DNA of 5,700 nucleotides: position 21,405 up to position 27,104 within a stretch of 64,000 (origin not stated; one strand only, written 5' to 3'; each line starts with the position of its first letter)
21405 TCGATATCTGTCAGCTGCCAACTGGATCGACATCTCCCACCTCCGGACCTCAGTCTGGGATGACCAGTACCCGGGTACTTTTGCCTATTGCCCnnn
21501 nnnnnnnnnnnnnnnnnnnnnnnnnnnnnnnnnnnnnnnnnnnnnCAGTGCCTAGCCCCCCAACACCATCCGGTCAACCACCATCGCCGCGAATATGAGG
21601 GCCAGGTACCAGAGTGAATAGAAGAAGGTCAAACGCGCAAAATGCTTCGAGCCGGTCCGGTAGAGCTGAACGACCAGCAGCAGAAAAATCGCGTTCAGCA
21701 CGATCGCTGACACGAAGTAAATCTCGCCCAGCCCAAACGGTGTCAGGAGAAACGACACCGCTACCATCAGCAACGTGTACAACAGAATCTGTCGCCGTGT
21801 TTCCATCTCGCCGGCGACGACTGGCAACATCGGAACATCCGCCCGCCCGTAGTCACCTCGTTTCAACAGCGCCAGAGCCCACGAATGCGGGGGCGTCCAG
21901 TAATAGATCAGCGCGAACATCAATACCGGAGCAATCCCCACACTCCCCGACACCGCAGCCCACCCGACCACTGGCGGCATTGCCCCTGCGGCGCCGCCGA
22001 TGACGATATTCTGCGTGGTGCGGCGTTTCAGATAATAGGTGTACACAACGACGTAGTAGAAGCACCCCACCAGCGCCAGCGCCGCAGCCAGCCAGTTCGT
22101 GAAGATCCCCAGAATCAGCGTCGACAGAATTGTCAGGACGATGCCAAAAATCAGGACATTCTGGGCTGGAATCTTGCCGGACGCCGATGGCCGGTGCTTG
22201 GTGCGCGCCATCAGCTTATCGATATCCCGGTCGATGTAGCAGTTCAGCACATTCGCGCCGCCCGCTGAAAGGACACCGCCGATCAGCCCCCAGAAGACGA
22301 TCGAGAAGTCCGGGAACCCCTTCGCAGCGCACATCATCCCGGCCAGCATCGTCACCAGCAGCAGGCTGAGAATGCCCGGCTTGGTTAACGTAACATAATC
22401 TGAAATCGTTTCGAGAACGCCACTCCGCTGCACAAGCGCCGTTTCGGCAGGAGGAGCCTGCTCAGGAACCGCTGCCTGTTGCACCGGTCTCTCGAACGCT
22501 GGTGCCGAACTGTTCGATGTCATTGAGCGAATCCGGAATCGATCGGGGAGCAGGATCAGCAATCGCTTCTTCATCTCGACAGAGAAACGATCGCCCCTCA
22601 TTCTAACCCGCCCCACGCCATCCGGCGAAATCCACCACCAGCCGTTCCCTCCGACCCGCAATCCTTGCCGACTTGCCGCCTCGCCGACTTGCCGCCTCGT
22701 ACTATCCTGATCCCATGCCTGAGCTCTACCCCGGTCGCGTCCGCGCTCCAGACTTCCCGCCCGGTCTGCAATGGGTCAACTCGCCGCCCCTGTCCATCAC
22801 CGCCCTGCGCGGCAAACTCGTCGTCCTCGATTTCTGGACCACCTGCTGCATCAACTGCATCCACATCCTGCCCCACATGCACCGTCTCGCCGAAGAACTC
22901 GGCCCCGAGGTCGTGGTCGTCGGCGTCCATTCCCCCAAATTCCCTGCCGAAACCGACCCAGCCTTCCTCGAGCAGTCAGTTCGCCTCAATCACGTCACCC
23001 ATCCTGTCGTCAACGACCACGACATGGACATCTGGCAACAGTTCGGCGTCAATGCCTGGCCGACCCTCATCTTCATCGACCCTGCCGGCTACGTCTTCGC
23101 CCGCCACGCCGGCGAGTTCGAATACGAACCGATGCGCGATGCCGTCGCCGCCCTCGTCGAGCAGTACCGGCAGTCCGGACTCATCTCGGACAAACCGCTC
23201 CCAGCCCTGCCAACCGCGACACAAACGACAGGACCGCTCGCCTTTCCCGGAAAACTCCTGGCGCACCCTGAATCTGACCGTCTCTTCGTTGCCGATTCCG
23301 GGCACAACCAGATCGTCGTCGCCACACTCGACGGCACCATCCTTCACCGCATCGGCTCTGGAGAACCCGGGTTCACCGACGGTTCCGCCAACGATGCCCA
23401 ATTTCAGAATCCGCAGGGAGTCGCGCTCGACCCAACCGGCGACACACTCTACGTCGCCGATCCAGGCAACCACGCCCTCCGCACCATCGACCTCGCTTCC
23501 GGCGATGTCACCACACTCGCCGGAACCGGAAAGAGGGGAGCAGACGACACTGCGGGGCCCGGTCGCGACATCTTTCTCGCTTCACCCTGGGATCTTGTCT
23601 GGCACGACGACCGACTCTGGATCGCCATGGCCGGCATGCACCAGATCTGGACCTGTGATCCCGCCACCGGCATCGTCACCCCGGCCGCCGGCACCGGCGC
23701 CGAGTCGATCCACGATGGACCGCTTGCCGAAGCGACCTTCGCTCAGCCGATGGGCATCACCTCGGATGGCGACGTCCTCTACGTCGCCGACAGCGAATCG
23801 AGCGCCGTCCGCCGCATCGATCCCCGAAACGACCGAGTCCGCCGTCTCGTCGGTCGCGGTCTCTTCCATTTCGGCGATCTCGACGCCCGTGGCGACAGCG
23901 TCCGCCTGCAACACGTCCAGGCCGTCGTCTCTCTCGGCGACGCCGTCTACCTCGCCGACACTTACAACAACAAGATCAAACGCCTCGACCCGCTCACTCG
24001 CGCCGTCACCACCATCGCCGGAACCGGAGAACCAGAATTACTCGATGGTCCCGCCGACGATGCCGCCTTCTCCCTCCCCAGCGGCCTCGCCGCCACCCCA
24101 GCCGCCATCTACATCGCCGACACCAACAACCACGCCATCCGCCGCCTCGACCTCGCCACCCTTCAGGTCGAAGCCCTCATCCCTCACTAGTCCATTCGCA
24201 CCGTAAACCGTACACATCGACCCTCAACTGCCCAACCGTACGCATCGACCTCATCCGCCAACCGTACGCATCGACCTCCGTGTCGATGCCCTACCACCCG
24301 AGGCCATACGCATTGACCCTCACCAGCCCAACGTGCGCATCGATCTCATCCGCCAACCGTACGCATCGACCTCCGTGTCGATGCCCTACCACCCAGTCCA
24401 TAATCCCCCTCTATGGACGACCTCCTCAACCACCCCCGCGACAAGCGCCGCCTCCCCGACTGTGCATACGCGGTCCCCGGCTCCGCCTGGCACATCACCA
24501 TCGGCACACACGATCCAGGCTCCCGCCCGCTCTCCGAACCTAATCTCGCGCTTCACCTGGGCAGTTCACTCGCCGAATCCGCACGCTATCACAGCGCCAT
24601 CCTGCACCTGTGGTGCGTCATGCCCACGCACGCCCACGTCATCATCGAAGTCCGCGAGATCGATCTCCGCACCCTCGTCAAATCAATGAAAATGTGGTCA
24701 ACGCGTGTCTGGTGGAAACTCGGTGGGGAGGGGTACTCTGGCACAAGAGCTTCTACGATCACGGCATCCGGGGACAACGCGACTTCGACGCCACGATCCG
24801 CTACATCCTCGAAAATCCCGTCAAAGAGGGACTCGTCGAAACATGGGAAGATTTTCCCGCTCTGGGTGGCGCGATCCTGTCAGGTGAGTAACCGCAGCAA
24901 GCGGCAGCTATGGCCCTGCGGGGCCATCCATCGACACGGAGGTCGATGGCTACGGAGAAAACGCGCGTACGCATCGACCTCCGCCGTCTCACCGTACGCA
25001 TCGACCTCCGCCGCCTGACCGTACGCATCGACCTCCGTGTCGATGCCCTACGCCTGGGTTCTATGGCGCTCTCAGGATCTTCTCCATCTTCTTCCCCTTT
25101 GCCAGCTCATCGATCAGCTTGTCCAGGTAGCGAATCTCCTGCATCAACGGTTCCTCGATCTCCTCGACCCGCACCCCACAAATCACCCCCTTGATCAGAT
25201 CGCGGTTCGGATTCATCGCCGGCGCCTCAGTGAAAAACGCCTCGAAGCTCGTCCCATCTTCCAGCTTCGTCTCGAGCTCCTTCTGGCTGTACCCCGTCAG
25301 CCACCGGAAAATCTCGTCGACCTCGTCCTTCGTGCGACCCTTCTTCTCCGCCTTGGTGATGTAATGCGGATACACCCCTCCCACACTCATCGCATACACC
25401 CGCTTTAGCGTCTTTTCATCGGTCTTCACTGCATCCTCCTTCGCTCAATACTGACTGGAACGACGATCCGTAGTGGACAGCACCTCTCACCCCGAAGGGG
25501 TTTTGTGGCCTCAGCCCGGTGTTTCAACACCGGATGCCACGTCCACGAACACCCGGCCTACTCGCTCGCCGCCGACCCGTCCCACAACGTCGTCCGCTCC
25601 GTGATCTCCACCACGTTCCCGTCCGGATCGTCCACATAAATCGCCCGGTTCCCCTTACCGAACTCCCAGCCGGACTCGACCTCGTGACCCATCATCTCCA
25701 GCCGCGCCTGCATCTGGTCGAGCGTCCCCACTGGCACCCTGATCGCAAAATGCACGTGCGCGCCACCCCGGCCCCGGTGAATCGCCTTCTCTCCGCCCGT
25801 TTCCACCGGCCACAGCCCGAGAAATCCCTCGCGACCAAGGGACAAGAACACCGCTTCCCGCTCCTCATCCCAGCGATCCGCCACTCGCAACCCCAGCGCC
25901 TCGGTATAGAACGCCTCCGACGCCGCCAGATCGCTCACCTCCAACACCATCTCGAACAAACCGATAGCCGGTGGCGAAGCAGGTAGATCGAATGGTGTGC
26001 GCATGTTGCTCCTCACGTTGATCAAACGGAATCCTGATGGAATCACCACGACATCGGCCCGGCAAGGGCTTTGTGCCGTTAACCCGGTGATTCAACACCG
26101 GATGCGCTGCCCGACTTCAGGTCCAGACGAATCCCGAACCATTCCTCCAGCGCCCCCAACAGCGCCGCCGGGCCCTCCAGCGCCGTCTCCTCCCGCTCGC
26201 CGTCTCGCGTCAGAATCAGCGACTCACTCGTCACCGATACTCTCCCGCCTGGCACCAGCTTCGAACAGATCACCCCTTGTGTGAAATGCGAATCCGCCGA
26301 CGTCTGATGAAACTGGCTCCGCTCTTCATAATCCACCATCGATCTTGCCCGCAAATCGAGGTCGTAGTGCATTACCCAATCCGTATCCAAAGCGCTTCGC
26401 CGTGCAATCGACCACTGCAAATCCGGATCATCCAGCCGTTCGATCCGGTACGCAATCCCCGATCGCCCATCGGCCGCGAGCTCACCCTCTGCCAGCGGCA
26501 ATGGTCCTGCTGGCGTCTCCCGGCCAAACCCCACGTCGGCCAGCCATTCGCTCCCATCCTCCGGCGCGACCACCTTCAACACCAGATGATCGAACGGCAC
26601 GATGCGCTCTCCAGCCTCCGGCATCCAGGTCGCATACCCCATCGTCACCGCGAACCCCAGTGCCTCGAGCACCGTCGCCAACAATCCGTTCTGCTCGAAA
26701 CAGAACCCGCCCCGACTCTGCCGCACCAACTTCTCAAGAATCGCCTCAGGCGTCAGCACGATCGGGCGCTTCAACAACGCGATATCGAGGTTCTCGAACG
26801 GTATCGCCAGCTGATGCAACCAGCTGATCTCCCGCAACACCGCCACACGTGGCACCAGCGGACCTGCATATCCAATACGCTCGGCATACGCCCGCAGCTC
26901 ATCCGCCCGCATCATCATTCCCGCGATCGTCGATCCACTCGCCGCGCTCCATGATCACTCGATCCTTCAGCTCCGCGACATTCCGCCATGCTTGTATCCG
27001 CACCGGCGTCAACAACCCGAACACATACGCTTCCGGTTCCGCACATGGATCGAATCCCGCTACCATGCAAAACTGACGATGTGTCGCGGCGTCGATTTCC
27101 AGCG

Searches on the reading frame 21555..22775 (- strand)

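Call 34: search_protein_families(library=pfam, proteins=[window:21555-22775:-], max_evalue=0.00001)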
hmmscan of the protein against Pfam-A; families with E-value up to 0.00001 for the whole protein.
window:21555-22775:- (407 aa): 1 family
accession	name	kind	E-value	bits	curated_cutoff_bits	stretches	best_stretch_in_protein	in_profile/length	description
PF01040.23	UbiA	-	5.2e-67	226.2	34.2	1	139-388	1-249/250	UbiA prenyltransferase family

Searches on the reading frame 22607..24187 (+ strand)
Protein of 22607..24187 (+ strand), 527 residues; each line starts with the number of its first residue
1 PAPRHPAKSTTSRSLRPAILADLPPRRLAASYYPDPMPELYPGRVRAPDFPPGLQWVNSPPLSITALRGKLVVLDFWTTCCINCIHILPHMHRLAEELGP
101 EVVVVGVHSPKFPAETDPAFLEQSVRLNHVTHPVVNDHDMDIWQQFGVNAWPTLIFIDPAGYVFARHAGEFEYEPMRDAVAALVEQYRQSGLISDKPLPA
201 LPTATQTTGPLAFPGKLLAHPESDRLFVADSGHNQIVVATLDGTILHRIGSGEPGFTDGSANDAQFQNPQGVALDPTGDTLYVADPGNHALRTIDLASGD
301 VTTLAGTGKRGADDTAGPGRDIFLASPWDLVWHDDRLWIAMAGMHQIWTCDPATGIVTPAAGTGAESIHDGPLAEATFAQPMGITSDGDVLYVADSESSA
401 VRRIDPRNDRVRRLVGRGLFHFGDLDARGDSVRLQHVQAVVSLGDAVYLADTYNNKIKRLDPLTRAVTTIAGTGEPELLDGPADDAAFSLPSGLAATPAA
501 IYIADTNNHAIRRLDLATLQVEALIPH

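Call 34: search_protein_families(library=pfam, proteins=[window:22607-24187:+], max_evalue=0.00001)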
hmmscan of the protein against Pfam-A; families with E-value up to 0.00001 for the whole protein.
window:22607-24187:+ (527 aa): 6 families
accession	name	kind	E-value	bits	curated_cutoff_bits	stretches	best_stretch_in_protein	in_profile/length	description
PF01436.27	NHL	-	2.9e-22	78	20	0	266-291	1-25/28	NHL repeat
PF13905.12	Thioredoxin_8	-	2.2e-12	47.6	27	1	69-163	1-94/94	Thioredoxin-like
PF00578.27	AhpC-TSA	-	2.4e-08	34.4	26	1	61-163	17-121/124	AhpC/TSA family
PF08534.16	Redoxin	-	4.2e-07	30.3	26.6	1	61-174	20-139/148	Redoxin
PF25021.1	TEN_NHL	-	1.7e-06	27.8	27.1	0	259-306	134-177/357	Teneurin NHL domain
PF21959.2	DUF6923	-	1.9e-06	28.3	27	0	262-365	83-172/234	Repeat of unknown function (DUF6923)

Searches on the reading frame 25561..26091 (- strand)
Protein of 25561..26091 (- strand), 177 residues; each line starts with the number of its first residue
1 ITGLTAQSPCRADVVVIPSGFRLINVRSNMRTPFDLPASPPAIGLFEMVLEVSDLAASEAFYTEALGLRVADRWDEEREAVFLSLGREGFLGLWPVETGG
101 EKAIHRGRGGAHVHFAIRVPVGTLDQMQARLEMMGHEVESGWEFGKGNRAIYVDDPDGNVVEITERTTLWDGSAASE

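Call 37: search_protein_families(library=pfam, proteins=[window:25561-26091:-], max_evalue=0.00001)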
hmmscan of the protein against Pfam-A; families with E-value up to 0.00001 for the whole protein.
window:25561-26091:- (177 aa): 2 families
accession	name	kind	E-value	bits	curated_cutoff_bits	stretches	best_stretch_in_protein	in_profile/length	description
PF00903.31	Glyoxalase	-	4.7e-13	50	20.6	1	49-163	6-121/121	Glyoxalase/Bleomycin resistance protein/Dioxygenase superfamily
PF18029.7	Glyoxalase_6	-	9.9e-08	33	23.6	1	48-163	2-105/106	Glyoxalase-like domain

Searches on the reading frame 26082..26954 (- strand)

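Call 34: search_protein_families(library=pfam, proteins=[window:26082-26954:-], max_evalue=0.00001)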
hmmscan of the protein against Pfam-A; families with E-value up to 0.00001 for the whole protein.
window:26082-26954:- (291 aa): 1 family
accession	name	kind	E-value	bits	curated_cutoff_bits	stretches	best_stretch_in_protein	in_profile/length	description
PF00797.23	Acetyltransf_2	-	1.9e-55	188.7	22.8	1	37-279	2-237/240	N-acetyltransferase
